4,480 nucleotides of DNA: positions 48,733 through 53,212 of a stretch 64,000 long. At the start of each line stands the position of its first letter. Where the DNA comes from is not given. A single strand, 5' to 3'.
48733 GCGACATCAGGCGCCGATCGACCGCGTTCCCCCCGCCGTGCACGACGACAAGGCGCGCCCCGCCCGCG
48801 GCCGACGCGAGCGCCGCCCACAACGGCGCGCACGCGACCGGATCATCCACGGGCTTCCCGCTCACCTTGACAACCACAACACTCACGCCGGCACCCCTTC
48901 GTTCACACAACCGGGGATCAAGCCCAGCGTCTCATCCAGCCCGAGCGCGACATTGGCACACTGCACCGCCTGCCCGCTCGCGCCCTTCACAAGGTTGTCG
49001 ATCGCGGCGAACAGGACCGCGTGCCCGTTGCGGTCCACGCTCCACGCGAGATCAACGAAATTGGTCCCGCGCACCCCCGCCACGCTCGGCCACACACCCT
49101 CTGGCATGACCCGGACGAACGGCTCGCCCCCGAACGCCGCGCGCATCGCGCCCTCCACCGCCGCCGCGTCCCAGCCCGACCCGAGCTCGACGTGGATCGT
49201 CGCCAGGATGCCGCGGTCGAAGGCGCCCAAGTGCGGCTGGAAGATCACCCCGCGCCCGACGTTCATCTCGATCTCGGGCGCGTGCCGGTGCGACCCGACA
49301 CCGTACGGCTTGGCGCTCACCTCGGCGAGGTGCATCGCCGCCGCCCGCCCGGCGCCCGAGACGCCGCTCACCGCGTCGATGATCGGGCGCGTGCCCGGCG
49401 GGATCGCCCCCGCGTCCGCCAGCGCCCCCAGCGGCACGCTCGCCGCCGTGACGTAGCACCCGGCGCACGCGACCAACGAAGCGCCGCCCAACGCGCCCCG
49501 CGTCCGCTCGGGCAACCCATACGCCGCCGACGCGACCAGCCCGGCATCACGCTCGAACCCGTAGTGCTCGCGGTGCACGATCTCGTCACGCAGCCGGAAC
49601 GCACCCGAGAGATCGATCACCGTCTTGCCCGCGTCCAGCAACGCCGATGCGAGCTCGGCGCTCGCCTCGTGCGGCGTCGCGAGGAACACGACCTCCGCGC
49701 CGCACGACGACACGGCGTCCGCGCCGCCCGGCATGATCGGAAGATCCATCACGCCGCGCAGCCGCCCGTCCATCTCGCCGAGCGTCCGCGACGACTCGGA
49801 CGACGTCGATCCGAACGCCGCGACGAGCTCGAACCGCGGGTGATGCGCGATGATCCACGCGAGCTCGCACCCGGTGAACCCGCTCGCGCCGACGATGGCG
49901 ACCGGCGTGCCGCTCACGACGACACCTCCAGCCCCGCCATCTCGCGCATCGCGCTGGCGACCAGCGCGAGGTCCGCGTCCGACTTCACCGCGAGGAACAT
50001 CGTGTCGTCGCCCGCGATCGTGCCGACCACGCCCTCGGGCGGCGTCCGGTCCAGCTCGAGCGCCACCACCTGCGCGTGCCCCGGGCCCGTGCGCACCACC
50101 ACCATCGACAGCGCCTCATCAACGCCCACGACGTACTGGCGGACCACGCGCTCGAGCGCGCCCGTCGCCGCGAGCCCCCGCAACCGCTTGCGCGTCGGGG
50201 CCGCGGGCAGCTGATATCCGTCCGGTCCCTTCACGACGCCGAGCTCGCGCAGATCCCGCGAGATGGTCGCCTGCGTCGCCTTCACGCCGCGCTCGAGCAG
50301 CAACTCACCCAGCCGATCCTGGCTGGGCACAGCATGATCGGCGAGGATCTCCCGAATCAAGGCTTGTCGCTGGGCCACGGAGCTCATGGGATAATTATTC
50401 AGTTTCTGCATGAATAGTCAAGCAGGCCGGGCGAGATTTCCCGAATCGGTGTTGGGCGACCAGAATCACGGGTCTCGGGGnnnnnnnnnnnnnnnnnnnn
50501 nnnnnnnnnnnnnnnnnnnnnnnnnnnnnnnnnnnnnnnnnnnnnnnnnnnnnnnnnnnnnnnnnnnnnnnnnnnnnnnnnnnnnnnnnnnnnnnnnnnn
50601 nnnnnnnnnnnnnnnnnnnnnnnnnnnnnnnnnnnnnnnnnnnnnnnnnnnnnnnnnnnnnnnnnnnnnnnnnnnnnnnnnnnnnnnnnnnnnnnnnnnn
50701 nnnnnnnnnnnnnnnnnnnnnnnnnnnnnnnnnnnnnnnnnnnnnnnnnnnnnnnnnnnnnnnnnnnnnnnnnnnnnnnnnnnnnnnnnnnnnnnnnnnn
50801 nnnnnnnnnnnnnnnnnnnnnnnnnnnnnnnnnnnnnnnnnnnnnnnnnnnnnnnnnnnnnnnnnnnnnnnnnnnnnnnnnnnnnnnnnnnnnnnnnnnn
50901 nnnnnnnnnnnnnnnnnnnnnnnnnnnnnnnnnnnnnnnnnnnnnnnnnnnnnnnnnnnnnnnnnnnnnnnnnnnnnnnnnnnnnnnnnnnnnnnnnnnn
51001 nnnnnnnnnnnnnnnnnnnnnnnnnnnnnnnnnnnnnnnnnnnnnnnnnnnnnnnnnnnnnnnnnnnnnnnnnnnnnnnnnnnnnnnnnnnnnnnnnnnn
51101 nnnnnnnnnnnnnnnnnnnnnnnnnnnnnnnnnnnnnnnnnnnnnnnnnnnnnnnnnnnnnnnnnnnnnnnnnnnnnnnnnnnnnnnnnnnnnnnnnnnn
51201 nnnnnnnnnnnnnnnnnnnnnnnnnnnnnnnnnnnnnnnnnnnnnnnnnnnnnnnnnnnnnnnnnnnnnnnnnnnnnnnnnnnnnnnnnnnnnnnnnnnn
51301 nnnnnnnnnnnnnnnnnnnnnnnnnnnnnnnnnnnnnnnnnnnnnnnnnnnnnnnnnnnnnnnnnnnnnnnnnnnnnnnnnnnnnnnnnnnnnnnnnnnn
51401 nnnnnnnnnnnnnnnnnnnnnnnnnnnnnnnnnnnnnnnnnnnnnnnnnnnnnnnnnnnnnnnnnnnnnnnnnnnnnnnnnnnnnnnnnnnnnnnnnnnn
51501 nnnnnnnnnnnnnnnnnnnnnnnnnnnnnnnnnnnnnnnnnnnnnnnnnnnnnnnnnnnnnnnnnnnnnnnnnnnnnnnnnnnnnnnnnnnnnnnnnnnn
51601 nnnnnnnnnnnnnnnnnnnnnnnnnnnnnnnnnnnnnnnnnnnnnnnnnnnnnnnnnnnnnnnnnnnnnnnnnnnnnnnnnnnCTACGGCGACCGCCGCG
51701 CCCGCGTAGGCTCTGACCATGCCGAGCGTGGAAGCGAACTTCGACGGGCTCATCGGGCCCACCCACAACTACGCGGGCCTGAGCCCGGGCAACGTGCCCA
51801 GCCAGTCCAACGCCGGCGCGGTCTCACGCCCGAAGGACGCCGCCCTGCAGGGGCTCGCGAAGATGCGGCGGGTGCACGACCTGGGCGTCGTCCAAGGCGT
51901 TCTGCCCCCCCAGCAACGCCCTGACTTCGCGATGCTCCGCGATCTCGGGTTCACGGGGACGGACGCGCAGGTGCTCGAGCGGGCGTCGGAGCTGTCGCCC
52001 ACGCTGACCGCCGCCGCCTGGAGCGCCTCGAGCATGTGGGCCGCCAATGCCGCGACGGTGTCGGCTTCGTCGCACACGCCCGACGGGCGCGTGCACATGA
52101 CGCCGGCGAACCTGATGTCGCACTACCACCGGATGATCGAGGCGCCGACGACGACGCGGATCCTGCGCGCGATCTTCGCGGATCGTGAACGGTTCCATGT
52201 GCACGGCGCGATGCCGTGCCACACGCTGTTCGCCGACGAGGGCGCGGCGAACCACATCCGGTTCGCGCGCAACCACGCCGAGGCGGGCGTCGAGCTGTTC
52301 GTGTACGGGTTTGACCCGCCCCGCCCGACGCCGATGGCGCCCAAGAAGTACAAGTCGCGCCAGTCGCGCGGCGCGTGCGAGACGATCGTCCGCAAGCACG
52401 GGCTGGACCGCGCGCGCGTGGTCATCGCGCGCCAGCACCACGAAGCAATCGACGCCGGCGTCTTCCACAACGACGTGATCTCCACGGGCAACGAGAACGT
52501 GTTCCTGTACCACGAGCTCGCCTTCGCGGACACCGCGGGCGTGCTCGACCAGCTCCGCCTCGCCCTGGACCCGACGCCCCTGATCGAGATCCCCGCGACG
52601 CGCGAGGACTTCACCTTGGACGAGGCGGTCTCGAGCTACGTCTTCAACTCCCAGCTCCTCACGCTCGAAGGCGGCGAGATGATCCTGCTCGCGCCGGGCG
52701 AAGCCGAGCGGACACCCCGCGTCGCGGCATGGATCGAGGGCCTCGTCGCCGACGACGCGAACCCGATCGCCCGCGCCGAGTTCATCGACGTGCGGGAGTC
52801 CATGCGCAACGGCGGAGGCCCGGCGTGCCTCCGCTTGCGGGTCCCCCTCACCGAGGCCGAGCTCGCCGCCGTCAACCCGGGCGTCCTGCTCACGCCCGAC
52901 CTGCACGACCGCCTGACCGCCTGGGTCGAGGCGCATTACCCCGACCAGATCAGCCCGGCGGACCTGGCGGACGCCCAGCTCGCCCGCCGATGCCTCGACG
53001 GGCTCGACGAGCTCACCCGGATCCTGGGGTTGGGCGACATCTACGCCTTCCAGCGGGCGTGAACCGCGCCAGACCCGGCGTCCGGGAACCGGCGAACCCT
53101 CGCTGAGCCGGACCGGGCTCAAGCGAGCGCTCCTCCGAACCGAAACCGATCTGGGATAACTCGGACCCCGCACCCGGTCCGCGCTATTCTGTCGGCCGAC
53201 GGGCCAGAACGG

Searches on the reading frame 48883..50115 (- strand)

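Call 48: search_protein_families(library=pfam, max_evalue=0.00001, proteins=[window:48883-50115:-])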
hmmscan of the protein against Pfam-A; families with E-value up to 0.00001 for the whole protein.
window:48883-50115:- (410 aa): 3 families
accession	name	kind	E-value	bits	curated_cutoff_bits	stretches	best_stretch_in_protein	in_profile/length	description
PF22698.1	Semialdhyde_dhC_1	-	1.5e-40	139.2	27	1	220-374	1-165/165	Semialdehyde dehydrogenase, dimerisation domain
PF01118.30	Semialdhyde_dh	-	6.1e-23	82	26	1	72-208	2-117/121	Semialdehyde dehydrogenase, NAD binding domain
PF02774.23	Semialdhyde_dhC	-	2.1e-11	44.7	26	1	230-377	2-184/184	Semialdehyde dehydrogenase, dimerisation domain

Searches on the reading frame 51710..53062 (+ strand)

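Call 48: search_protein_families(library=pfam, max_evalue=0.00001, proteins=[window:51710-53062:+])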
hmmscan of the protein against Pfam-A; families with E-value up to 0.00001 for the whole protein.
window:51710-53062:+ (450 aa): 1 family
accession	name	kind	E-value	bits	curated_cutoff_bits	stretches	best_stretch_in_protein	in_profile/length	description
PF04996.17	AstB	-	1.3e-186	621.1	27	1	7-448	3-443/443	Succinylarginine dihydrolase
